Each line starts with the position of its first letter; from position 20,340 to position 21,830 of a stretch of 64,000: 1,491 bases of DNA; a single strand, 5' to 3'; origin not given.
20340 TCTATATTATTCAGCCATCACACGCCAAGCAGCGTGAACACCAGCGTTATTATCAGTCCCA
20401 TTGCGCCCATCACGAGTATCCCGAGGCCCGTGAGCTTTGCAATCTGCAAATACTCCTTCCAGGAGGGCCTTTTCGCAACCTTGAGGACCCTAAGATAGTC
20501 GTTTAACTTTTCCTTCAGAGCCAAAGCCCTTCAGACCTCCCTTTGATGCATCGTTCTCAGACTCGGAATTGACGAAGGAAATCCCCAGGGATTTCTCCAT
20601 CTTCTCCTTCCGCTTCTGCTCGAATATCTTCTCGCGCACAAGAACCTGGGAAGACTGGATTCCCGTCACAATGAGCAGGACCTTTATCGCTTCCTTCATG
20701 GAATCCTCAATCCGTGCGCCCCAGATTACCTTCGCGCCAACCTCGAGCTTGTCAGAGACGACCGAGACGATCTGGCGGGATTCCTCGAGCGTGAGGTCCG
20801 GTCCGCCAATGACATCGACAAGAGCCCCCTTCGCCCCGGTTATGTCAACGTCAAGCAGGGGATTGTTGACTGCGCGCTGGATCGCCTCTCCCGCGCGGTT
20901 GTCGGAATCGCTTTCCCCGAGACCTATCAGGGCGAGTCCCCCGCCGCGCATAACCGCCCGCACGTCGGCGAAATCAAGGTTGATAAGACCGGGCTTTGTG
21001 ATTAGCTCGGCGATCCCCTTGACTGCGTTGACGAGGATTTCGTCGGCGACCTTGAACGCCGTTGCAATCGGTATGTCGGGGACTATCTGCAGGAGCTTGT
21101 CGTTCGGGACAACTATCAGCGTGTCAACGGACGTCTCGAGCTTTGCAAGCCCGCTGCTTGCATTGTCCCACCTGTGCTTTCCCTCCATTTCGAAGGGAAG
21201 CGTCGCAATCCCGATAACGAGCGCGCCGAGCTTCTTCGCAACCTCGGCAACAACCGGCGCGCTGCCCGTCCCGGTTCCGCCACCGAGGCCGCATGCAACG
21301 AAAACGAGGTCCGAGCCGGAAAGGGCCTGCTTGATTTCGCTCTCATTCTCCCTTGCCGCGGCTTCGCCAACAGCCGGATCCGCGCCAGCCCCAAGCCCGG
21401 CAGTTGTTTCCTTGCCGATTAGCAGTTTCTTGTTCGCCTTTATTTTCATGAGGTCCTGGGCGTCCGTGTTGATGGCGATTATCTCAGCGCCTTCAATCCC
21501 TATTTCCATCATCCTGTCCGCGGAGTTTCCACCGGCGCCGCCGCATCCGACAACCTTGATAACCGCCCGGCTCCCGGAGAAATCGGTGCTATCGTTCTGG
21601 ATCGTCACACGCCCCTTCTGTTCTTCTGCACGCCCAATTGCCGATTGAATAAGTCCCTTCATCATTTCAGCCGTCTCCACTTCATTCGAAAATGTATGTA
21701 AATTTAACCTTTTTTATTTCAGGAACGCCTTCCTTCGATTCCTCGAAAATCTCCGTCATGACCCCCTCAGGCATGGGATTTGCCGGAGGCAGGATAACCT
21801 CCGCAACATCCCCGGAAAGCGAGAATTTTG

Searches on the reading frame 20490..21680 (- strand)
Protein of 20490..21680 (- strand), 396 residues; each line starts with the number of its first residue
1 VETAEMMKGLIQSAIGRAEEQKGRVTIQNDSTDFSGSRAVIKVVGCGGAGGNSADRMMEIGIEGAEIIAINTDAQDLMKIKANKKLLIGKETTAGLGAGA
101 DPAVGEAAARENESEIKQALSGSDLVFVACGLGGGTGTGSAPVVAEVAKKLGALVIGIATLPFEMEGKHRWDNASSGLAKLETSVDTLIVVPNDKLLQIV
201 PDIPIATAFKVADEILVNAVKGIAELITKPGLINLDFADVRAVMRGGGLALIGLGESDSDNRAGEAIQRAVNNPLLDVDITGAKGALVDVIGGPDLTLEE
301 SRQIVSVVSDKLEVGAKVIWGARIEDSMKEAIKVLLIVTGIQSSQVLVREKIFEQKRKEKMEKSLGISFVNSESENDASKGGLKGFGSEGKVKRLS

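Call 57: search_protein_families(library=pfam, proteins=[window:20490-21680:-], max_evalue=0.01)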
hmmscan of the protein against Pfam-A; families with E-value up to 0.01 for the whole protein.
window:20490-21680:- (396 aa): 2 families
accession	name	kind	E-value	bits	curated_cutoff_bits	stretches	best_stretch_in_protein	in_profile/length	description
PF00091.31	Tubulin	-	1.5e-47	162.8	33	1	41-200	2-189/190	Tubulin/FtsZ family, GTPase domain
PF12327.13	FtsZ_C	-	6.8e-31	106.9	27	1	248-342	1-95/95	FtsZ family, C-terminal domain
